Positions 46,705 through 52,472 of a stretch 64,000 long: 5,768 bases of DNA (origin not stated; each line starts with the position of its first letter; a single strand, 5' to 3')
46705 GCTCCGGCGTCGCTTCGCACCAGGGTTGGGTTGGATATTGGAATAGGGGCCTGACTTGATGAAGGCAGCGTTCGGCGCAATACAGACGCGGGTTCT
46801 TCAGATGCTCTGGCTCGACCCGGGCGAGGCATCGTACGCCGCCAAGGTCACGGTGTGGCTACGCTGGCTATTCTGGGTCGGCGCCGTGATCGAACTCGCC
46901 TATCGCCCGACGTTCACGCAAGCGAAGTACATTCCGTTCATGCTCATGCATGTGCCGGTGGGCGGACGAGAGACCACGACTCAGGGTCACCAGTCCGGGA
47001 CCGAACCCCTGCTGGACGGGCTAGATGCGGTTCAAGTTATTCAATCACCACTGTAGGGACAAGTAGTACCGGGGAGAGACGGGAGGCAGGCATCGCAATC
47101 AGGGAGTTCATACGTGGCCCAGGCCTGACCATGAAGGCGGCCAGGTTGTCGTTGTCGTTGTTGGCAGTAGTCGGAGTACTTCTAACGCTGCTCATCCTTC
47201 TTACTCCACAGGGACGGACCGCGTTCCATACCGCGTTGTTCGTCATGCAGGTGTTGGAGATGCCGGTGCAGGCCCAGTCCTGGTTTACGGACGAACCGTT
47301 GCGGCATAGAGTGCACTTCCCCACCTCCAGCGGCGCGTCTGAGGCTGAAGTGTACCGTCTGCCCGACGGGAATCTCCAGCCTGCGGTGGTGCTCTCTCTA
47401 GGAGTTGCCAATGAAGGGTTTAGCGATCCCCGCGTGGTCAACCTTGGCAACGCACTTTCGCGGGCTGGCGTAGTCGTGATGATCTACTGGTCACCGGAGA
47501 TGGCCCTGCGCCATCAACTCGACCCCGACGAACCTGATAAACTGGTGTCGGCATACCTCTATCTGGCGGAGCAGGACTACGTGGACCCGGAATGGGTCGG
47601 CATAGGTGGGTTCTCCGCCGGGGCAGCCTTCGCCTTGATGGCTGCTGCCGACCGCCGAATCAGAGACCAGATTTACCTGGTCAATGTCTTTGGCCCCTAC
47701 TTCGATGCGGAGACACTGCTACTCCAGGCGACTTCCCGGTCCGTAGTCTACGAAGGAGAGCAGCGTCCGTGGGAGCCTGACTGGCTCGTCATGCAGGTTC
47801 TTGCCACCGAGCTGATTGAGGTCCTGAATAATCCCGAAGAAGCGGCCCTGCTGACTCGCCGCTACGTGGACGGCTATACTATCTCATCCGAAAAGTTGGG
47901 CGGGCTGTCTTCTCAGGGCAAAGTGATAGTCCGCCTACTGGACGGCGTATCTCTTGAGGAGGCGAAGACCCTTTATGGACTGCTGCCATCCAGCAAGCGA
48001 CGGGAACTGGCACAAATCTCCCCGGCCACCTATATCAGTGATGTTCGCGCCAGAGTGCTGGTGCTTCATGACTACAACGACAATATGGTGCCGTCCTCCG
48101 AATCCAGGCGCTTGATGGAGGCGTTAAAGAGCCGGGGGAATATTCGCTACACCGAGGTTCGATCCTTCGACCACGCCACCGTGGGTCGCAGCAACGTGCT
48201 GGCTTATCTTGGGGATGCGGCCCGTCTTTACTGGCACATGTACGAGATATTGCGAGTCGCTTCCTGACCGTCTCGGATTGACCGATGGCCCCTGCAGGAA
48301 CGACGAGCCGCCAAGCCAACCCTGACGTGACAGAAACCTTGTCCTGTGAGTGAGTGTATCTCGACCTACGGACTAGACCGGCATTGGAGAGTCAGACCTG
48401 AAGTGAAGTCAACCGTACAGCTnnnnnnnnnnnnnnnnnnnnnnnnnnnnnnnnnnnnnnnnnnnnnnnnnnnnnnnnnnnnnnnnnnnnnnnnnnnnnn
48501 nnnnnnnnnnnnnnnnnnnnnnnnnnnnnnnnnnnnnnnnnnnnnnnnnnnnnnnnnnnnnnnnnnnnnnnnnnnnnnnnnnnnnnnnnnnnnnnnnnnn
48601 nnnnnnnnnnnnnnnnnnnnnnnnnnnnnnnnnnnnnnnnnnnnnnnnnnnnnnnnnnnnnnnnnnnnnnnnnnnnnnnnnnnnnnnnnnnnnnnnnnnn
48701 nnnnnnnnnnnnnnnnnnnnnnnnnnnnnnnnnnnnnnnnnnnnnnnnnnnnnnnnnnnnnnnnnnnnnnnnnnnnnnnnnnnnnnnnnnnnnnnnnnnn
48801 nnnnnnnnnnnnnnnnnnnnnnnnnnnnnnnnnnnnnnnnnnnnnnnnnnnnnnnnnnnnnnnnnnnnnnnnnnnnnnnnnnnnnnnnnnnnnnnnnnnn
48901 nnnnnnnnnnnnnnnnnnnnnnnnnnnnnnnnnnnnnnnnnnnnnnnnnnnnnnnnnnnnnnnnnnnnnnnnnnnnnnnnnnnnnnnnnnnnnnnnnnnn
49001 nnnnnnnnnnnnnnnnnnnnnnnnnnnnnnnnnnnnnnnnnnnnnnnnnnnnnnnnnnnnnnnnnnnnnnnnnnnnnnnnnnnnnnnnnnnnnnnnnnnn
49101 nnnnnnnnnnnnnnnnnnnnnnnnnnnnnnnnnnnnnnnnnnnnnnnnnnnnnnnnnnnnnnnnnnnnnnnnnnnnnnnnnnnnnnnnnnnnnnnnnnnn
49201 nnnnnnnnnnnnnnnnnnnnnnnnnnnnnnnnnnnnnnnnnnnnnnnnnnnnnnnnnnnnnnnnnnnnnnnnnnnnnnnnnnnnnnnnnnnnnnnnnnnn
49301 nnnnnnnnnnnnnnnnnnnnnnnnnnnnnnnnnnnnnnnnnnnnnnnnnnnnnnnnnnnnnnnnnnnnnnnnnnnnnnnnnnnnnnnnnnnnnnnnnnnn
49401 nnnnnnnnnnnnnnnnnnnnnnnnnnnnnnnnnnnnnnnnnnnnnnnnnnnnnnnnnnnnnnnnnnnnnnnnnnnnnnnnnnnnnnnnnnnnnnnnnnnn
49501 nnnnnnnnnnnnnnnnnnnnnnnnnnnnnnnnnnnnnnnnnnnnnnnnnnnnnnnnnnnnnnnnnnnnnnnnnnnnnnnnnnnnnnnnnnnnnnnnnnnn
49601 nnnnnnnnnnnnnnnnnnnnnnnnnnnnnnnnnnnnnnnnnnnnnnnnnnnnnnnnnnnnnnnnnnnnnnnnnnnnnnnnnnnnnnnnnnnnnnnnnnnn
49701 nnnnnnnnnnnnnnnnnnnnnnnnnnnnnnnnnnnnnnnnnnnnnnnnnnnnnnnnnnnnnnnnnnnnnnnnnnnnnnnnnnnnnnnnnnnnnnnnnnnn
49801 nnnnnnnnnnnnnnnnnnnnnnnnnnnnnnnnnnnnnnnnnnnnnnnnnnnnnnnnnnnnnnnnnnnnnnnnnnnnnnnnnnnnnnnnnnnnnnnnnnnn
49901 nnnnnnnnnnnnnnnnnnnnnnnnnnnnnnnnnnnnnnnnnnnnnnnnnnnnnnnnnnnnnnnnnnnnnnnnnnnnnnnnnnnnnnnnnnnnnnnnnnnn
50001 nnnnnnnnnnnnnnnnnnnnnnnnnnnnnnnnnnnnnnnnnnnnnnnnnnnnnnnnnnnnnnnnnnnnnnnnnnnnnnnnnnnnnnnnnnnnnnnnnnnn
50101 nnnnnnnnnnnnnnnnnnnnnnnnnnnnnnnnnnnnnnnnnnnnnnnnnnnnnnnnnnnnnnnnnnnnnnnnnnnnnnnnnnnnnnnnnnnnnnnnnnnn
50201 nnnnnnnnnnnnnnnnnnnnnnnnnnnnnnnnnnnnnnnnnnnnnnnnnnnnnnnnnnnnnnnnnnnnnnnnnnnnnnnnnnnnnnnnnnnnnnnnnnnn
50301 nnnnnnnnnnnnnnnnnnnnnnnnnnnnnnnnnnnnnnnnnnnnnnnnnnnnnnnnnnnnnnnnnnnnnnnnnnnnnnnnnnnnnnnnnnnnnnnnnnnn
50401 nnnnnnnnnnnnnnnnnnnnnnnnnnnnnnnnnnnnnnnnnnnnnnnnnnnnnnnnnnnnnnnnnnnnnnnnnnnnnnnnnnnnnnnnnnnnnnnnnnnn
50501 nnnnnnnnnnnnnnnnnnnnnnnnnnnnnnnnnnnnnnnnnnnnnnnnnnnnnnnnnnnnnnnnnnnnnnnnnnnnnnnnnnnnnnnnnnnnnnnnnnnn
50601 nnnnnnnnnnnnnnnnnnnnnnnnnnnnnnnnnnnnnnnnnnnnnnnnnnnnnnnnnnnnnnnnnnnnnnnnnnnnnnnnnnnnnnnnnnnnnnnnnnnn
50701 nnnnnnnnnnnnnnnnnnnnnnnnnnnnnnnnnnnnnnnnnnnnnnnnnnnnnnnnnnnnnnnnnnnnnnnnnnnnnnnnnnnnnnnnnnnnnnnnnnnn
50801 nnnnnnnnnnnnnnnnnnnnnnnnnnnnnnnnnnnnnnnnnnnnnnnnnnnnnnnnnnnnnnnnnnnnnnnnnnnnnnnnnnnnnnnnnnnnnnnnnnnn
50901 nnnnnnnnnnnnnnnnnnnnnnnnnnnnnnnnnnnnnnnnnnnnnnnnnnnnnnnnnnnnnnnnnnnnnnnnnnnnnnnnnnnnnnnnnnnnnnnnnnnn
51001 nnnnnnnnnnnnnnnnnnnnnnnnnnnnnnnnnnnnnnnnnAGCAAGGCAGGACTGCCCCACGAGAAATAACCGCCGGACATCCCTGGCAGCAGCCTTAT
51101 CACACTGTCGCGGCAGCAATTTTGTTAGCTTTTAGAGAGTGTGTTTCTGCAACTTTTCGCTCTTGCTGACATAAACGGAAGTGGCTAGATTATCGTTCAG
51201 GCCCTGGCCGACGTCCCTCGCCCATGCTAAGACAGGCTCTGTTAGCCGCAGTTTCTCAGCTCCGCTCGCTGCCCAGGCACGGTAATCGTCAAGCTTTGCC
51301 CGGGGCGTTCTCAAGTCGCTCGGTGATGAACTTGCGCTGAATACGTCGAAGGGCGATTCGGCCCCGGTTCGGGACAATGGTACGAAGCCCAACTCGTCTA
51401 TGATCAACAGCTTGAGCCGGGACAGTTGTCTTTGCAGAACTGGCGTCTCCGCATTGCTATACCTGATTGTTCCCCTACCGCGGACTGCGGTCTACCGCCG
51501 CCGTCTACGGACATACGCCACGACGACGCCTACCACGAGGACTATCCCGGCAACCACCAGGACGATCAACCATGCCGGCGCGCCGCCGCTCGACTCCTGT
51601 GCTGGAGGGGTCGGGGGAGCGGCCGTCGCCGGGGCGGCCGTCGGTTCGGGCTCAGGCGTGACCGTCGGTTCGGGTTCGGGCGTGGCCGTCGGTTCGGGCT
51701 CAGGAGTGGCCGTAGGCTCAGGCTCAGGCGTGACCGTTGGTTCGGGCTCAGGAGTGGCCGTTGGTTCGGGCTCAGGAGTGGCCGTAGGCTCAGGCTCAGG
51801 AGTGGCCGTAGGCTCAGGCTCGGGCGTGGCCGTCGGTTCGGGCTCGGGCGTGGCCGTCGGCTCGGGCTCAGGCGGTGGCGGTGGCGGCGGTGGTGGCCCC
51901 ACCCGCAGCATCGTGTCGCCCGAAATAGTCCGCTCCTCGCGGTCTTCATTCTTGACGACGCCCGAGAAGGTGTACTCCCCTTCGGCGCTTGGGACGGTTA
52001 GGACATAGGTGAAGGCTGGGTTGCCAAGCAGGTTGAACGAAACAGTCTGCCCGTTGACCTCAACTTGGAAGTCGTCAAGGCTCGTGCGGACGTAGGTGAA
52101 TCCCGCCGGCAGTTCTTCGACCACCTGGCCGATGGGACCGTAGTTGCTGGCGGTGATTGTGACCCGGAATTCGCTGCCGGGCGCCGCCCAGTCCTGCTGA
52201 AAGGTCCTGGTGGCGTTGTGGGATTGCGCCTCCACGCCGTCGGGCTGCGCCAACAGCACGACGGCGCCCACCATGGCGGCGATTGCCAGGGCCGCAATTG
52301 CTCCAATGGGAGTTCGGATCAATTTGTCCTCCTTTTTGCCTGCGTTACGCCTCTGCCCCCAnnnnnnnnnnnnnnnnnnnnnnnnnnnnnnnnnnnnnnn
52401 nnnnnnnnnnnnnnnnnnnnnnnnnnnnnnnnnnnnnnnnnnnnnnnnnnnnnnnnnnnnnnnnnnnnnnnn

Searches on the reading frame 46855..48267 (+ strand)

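Call 10: search_protein_families(library=pfam, proteins=[window:46855-48267:+], max_evalue=0.0001)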
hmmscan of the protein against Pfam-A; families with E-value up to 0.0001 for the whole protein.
window:46855-48267:+ (470 aa): 2 families
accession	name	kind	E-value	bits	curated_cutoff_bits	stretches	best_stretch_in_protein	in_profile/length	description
PF00326.27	Peptidase_S9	-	2.4e-08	34.2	22.6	0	218-267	36-85/213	Prolyl oligopeptidase family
PF20434.5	BD-FAE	-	2.8e-08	34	26.8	0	370-424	161-215/215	BD-FAE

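Call 40: search_protein_families(library=ncbifam, proteins=[window:46855-48267:+], max_evalue=0.1)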
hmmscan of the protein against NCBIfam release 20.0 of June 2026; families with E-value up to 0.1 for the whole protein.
window:46855-48267:+ (470 aa): 5 families
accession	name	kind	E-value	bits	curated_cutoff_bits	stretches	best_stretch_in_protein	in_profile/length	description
NF052354.1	EstLipQMycob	equivalog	0.00017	20.4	700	1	383-441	315-375/418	esterase LipQ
NF007857.0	PRK10566.1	equivalog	0.002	18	201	1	394-430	181-218/249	esterase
NF047920.1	lactonase_UilS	equivalog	0.0024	17.6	400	0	229-267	81-119/285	UilS family quorum-quenching N-acyl-homoserine lactonase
NF033523.0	lasso_peptidase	equivalog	0.012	14.4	400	1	237-268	485-516/638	Atxe2 family lasso peptide isopeptidase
NF050058.1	e_dPHAscl_type1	hypoth_equivalog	0.017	14.6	150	0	223-265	81-123/276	extracellular catalytic domain type 1 short-chain-length polyhydroxyalkanoate depolymerase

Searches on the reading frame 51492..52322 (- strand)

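Call 10: search_protein_families(library=pfam, proteins=[window:51492-52322:-], max_evalue=0.0001)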
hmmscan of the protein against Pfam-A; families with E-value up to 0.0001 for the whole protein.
window:51492-52322:- (276 aa): 0 families

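Call 40: search_protein_families(library=ncbifam, proteins=[window:51492-52322:-], max_evalue=0.1)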
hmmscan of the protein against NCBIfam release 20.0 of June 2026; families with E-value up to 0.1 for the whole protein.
window:51492-52322:- (276 aa): 1 family
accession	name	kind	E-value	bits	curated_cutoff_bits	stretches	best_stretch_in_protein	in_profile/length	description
NF005846.3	PRK07764.1-6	equivalog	0.0031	16.6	625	1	132-251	435-554/628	DNA polymerase III subunit gamma and tau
